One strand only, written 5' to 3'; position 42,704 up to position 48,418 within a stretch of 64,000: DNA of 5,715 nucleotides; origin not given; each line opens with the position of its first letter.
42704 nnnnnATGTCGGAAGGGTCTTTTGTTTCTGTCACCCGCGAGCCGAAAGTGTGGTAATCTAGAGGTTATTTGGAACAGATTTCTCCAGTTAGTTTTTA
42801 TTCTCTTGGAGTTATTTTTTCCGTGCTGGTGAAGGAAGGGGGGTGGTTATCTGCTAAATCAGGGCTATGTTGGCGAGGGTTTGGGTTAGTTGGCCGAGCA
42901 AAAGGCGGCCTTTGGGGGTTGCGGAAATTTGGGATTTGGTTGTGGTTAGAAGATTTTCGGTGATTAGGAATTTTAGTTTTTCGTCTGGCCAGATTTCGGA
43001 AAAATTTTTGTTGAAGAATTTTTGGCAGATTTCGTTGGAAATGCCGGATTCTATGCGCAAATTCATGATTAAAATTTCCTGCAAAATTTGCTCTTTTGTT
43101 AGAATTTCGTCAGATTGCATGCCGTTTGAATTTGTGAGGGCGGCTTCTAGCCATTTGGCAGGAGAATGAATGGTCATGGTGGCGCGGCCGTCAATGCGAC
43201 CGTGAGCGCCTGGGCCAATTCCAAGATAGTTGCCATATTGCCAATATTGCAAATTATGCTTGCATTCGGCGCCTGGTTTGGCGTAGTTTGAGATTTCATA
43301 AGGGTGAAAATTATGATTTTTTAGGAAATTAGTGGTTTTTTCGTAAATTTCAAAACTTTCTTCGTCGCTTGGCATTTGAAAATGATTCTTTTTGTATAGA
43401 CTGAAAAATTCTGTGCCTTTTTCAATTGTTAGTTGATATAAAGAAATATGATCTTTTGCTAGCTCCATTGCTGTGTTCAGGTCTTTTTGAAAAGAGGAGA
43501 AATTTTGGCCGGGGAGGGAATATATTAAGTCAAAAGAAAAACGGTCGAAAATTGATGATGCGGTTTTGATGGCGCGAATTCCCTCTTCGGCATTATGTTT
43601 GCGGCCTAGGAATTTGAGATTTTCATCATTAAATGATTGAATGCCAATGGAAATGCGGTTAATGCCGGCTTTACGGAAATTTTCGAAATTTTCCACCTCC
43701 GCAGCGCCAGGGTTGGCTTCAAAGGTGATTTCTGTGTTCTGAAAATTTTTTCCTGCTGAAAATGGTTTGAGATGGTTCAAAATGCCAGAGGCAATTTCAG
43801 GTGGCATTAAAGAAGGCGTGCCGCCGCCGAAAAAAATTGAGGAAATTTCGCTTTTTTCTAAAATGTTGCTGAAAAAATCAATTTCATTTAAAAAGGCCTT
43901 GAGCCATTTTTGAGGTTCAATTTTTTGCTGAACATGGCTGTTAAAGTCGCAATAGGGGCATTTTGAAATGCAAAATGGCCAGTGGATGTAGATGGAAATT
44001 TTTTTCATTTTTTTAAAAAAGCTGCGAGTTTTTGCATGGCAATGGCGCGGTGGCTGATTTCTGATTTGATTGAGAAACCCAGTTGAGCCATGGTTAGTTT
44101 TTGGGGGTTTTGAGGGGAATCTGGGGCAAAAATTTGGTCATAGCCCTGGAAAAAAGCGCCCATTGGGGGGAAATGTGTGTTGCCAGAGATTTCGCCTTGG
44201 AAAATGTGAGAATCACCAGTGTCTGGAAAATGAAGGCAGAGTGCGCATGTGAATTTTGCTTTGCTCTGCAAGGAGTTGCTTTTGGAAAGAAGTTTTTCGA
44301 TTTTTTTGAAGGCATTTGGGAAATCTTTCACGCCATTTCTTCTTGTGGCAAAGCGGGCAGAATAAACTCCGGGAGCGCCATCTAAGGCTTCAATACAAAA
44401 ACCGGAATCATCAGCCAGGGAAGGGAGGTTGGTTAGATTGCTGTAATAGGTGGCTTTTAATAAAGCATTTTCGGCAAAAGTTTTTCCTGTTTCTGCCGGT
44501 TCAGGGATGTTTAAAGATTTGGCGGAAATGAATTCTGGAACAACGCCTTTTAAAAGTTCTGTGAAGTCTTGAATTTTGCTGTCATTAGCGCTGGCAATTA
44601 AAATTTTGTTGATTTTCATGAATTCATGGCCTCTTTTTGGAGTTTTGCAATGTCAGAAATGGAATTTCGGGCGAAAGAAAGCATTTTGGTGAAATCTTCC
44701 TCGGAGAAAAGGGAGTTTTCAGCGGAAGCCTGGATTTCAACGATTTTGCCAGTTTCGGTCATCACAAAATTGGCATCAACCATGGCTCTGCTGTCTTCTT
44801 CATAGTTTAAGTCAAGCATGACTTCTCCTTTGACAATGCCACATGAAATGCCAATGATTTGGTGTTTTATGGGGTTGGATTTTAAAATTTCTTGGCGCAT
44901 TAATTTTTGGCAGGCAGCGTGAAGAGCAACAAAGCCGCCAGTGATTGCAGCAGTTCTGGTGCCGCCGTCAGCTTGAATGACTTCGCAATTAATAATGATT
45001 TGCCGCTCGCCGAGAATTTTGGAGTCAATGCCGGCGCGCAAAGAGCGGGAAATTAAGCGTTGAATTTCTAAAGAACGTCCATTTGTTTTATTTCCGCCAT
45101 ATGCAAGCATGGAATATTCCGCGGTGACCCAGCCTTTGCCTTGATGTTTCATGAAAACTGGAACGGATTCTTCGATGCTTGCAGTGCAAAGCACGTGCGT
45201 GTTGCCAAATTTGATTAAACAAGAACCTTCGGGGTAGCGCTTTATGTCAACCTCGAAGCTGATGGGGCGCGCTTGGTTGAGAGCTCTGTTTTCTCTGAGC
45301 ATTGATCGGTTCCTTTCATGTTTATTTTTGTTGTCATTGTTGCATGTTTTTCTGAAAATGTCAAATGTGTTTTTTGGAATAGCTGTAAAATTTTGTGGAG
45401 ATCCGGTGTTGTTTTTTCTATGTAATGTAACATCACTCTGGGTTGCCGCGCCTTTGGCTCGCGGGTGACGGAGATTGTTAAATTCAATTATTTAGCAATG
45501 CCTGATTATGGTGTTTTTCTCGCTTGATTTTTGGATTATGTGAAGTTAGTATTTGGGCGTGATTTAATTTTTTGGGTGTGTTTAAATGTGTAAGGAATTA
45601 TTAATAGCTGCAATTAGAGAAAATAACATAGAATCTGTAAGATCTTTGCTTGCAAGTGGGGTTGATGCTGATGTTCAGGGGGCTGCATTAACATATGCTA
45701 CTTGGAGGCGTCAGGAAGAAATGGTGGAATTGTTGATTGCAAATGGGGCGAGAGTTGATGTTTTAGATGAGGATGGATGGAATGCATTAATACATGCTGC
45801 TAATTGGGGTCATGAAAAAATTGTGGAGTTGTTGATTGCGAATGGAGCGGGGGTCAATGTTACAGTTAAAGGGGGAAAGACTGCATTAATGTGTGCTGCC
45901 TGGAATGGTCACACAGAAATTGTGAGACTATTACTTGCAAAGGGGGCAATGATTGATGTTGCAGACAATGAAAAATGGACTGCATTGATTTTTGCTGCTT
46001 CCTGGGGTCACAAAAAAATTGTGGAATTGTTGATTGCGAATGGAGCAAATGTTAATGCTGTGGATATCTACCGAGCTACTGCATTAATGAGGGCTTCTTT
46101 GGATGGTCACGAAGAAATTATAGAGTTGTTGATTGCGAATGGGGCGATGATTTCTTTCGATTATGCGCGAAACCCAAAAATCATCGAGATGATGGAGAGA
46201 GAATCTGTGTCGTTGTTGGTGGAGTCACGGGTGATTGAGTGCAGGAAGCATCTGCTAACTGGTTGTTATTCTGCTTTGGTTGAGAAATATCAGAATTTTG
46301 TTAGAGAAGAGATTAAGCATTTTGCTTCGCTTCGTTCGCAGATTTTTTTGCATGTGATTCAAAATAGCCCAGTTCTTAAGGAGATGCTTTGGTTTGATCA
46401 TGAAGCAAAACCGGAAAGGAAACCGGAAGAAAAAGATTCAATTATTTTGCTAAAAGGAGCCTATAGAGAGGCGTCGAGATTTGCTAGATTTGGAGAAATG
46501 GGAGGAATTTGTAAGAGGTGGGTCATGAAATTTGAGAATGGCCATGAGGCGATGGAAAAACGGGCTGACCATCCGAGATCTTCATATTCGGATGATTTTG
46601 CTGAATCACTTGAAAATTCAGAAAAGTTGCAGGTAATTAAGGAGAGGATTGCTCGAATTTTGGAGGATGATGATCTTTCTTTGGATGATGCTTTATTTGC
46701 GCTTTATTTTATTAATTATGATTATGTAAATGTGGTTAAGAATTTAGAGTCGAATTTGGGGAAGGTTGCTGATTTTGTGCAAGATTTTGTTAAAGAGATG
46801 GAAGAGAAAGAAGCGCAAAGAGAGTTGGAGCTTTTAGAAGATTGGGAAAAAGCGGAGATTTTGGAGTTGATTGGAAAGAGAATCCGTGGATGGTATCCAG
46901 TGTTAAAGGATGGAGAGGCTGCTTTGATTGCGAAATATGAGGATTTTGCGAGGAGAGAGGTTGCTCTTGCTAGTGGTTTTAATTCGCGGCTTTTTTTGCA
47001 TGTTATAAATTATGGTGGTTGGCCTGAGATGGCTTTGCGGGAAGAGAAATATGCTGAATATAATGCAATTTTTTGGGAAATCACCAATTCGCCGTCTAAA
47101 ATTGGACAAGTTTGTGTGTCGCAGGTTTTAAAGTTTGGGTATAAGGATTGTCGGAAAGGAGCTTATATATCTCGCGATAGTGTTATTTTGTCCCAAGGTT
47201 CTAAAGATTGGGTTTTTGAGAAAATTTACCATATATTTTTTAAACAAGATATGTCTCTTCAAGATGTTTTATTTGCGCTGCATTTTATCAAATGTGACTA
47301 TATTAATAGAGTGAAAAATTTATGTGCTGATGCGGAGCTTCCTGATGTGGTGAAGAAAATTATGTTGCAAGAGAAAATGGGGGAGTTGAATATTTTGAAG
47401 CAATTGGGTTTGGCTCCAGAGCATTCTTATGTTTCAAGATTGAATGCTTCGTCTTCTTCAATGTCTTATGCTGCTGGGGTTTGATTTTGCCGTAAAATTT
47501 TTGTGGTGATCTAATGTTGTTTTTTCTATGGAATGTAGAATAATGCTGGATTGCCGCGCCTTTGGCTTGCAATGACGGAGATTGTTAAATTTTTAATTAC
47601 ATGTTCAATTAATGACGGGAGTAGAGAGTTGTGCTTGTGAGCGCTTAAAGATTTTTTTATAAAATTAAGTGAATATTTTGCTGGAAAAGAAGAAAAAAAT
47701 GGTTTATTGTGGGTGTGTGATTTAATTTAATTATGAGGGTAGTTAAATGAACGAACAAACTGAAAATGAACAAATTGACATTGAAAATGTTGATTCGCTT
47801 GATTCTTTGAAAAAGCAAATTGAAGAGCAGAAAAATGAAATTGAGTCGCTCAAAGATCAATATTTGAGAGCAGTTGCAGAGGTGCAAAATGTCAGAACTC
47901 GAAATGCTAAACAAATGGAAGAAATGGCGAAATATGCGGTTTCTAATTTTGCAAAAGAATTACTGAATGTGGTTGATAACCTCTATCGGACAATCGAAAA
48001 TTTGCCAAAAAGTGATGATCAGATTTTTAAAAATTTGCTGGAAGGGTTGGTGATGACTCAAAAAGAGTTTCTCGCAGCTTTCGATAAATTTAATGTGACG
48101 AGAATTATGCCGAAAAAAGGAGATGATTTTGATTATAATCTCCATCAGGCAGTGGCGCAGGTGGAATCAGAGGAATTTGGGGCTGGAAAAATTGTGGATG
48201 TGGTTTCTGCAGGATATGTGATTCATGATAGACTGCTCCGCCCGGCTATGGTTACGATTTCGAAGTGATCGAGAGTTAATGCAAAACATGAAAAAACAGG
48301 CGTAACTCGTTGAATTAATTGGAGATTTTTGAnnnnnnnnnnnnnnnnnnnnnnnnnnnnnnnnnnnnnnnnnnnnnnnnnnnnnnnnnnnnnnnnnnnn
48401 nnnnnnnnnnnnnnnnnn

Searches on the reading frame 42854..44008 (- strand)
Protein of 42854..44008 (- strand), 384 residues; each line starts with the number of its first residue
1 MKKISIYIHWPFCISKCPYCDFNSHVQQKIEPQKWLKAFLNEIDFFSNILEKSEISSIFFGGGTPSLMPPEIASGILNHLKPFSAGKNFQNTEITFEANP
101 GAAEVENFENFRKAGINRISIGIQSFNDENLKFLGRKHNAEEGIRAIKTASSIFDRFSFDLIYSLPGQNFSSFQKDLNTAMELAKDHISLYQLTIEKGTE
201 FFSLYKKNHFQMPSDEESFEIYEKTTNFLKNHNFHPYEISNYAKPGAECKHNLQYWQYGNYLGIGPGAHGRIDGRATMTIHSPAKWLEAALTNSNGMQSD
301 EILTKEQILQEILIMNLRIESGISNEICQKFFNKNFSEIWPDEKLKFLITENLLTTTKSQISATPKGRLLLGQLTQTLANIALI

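Call 33: search_protein_families(library=pfam, proteins=[window:42854-44008:-], max_evalue=1e-8)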
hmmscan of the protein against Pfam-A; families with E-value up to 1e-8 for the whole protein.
window:42854-44008:- (384 aa): 1 family
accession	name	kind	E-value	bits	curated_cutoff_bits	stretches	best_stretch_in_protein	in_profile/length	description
PF04055.27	Radical_SAM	-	1.3e-25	90.9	29.5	1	7-178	1-164/166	Radical SAM superfamily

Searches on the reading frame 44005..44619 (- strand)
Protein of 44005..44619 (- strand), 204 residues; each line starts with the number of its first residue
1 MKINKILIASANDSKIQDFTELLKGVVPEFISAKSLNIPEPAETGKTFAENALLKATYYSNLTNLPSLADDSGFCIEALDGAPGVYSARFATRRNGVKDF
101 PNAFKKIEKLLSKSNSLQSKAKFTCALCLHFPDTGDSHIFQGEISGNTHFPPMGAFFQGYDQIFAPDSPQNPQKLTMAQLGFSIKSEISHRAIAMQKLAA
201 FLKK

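Call 33: search_protein_families(library=pfam, proteins=[window:44005-44619:-], max_evalue=1e-8)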
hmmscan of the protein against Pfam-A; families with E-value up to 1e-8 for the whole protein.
window:44005-44619:- (204 aa): 1 family
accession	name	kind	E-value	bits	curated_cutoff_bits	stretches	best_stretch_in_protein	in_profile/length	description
PF01725.21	Ham1p_like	-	8e-46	156.7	22.5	1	6-200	1-185/186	Ham1 family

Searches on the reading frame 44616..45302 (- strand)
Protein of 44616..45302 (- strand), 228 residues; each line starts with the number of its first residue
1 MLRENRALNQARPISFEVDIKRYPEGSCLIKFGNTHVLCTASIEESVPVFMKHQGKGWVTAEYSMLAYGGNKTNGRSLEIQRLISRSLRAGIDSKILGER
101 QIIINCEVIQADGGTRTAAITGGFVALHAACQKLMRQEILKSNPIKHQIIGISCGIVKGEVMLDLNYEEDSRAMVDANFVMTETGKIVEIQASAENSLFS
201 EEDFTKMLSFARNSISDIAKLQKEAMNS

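Call 33: search_protein_families(library=pfam, proteins=[window:44616-45302:-], max_evalue=1e-8)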
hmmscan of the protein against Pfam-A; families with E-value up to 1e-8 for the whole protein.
window:44616-45302:- (228 aa): 2 families
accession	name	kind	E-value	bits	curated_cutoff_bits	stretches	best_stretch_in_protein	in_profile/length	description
PF01138.27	RNase_PH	-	8.8e-23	81.6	25.5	1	10-129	1-126/130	3' exoribonuclease family, domain 1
PF03725.20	RNase_PH_C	-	4.5e-15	55.8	20.8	1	147-213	1-66/67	3' exoribonuclease family, domain 2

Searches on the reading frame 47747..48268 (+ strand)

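Call 33: search_protein_families(library=pfam, proteins=[window:47747-48268:+], max_evalue=1e-8)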
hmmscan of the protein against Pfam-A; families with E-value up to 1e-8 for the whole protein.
window:47747-48268:+ (173 aa): 1 family
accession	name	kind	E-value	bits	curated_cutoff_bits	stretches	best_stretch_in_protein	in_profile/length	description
PF01025.24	GrpE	-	4.8e-51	173.2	25.8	1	9-173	4-165/165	GrpE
